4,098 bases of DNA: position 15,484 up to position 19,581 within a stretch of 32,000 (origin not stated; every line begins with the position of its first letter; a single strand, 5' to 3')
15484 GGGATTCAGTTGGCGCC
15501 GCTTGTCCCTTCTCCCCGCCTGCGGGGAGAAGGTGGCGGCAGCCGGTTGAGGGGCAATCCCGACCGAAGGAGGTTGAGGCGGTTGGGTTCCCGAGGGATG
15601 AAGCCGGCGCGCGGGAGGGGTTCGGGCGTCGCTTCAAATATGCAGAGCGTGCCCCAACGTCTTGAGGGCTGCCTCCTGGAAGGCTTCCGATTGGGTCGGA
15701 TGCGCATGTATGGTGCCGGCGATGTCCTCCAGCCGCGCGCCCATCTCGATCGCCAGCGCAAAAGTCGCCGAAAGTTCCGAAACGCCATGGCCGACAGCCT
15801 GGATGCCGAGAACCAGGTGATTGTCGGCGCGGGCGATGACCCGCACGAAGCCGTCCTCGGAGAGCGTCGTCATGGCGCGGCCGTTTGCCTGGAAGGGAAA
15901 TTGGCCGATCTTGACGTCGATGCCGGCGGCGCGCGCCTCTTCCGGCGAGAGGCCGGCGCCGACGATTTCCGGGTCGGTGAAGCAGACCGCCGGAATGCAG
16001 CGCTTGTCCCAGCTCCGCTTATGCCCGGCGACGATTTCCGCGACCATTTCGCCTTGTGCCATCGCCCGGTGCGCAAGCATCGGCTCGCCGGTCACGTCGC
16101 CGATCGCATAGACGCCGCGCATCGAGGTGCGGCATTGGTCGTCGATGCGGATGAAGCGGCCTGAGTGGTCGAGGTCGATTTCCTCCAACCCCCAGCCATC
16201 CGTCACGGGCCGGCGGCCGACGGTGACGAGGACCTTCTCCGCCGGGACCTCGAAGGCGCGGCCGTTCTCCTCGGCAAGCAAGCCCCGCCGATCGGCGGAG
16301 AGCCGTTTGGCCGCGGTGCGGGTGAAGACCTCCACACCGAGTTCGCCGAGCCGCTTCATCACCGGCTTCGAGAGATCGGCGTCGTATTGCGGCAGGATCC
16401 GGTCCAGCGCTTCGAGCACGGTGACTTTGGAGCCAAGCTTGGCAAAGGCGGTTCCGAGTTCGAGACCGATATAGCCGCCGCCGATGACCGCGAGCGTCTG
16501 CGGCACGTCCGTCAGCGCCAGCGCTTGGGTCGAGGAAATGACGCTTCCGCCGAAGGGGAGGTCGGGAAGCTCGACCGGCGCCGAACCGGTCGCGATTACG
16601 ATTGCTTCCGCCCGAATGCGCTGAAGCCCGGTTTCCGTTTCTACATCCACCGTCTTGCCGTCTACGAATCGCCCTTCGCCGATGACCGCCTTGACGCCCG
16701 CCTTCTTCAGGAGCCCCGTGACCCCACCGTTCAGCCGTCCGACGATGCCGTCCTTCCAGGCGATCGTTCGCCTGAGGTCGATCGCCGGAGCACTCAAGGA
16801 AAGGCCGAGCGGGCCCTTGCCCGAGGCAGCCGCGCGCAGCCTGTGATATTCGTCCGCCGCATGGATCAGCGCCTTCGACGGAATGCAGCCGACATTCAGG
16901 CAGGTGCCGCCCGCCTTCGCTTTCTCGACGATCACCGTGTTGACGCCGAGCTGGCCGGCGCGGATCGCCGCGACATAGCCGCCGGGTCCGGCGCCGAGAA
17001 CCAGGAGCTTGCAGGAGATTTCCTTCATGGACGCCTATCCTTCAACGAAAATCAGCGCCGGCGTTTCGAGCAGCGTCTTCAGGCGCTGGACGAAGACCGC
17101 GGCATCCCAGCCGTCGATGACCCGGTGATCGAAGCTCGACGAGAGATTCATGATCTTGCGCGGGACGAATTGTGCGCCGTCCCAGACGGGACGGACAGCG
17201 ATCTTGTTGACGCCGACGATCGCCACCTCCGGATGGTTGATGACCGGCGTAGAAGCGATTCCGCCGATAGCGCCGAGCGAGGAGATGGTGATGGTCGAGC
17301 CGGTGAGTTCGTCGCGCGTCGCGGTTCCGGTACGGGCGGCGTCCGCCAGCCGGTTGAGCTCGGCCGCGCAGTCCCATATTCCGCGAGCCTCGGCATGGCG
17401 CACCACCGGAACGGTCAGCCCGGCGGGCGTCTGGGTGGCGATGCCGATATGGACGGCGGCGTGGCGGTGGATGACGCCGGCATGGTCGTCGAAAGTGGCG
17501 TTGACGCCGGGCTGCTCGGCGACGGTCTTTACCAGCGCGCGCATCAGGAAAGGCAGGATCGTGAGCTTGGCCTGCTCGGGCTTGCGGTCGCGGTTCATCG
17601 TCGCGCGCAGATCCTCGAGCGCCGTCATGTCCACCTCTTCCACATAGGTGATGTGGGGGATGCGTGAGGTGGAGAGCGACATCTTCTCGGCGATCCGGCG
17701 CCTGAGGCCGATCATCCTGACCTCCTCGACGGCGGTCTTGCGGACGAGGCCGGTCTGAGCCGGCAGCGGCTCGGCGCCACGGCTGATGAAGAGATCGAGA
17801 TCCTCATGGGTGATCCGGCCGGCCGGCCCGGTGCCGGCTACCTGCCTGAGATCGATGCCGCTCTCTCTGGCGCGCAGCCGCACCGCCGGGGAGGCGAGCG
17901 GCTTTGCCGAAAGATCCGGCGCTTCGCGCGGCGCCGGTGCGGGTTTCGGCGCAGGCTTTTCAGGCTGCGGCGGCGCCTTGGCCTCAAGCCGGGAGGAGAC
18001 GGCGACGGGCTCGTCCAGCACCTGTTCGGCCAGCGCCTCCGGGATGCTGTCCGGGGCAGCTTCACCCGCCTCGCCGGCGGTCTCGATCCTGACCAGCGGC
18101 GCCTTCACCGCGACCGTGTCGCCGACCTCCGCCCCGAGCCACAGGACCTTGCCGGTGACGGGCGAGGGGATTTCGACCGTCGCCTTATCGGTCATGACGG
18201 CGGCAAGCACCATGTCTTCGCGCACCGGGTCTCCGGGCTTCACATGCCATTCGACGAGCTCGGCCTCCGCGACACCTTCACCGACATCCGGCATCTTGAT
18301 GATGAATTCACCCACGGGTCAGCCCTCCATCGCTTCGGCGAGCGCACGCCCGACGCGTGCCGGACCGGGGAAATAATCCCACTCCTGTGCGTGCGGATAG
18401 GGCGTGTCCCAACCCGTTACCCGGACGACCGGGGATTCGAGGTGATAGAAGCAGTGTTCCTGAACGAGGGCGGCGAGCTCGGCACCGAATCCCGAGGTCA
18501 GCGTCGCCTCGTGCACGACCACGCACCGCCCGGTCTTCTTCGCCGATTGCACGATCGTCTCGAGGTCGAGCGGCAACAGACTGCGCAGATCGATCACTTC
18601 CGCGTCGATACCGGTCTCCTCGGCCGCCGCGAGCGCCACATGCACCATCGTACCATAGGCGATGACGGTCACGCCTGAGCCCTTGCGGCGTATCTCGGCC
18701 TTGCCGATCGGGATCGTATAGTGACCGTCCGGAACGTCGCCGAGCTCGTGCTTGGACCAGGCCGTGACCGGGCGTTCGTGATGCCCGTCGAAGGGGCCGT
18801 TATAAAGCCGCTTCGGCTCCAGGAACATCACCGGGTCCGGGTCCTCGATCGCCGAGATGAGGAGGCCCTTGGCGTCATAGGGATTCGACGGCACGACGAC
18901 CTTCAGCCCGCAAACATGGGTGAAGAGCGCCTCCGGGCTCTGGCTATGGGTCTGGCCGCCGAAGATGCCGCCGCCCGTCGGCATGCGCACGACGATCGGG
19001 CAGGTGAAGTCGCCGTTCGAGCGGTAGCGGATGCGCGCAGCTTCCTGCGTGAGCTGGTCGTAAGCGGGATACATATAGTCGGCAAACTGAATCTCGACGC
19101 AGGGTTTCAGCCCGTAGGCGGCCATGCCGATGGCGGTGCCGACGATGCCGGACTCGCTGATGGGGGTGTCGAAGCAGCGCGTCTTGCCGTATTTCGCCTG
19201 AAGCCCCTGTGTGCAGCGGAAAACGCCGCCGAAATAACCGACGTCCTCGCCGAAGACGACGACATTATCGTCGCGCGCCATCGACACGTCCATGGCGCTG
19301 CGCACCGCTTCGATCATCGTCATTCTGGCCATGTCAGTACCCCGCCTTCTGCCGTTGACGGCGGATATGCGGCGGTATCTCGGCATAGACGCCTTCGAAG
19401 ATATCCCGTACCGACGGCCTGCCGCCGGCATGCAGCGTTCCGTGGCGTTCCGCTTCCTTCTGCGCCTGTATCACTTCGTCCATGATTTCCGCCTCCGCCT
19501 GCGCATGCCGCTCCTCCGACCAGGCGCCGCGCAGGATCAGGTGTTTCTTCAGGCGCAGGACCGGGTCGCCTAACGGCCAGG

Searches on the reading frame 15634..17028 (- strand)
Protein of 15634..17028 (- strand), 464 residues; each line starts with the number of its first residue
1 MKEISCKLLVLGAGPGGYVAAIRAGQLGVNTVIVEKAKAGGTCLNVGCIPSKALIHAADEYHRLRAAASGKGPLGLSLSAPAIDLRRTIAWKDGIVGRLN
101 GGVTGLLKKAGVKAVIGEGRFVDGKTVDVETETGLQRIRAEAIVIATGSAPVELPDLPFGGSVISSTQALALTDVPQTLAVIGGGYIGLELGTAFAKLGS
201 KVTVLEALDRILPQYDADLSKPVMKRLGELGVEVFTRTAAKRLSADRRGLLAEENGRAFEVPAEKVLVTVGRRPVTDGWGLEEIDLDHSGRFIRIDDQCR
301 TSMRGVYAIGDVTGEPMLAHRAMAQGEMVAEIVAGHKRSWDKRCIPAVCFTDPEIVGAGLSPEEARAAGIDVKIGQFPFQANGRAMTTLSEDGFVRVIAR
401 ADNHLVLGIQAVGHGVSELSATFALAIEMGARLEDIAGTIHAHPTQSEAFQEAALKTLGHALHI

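Call 12: search_protein_families(library=pfam, proteins=[window:15634-17028:-], max_evalue=0.001)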
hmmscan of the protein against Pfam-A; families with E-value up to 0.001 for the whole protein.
window:15634-17028:- (464 aa): 9 families
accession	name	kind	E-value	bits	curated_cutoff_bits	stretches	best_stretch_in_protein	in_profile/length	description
PF07992.20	Pyr_redox_2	-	1.9e-69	234.7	26.1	1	7-326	2-291/291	Pyridine nucleotide-disulphide oxidoreductase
PF02852.28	Pyr_redox_dim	-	2.3e-34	118.4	25.3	1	345-454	1-110/110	Pyridine nucleotide-disulphide oxidoreductase, dimerisation domain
PF00070.33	Pyr_redox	-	8.8e-21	74.7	22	1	179-249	2-72/82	Pyridine nucleotide-disulphide oxidoreductase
PF13738.12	Pyr_redox_3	-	3.8e-11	43.2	30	1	126-310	113-305/305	Pyridine nucleotide-disulphide oxidoreductase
PF00890.30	FAD_binding_2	-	3.3e-07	30.3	20.4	0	8-41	2-36/414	FAD binding domain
PF01134.28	GIDA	-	4.1e-07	29.8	22.1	1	8-55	2-47/391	Glucose inhibited division protein A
PF03486.20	HI0933_like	-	2e-05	24.6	50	0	7-42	2-37/244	HI0933-like protein Rossmann domain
PF01494.25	FAD_binding_3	-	0.00013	21.7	22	0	180-326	5-114/349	FAD binding domain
PF12831.13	FAD_oxidored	-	0.00015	21.7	27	1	8-150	2-147/416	FAD dependent oxidoreductase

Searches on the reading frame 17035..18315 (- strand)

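Call 12: search_protein_families(library=pfam, proteins=[window:17035-18315:-], max_evalue=0.001)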
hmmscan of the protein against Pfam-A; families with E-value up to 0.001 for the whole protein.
window:17035-18315:- (426 aa): 3 families
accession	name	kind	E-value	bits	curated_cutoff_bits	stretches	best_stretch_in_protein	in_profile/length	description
PF00198.28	2-oxoacid_dh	-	1e-79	267.7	23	1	196-423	4-231/232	2-oxoacid dehydrogenases acyltransferase (catalytic domain)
PF00364.28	Biotin_lipoyl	-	4.9e-18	65.2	22.1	1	6-77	3-73/73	Biotin-requiring enzyme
PF02817.22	E3_binding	-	3e-15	56.6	23.7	1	139-173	1-35/36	e3 binding domain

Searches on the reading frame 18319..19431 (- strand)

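Call 12: search_protein_families(library=pfam, proteins=[window:18319-19431:-], max_evalue=0.001)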
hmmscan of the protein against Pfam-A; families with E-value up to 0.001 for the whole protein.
window:18319-19431:- (370 aa): 2 families
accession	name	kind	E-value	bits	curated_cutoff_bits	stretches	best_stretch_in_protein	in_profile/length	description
PF02779.29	Transket_pyr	-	2.8e-42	144.8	27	1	37-211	3-173/174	Transketolase, pyrimidine binding domain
PF02780.25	Transketolase_C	-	3.4e-39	134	25.9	1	243-360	1-124/124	Transketolase, C-terminal domain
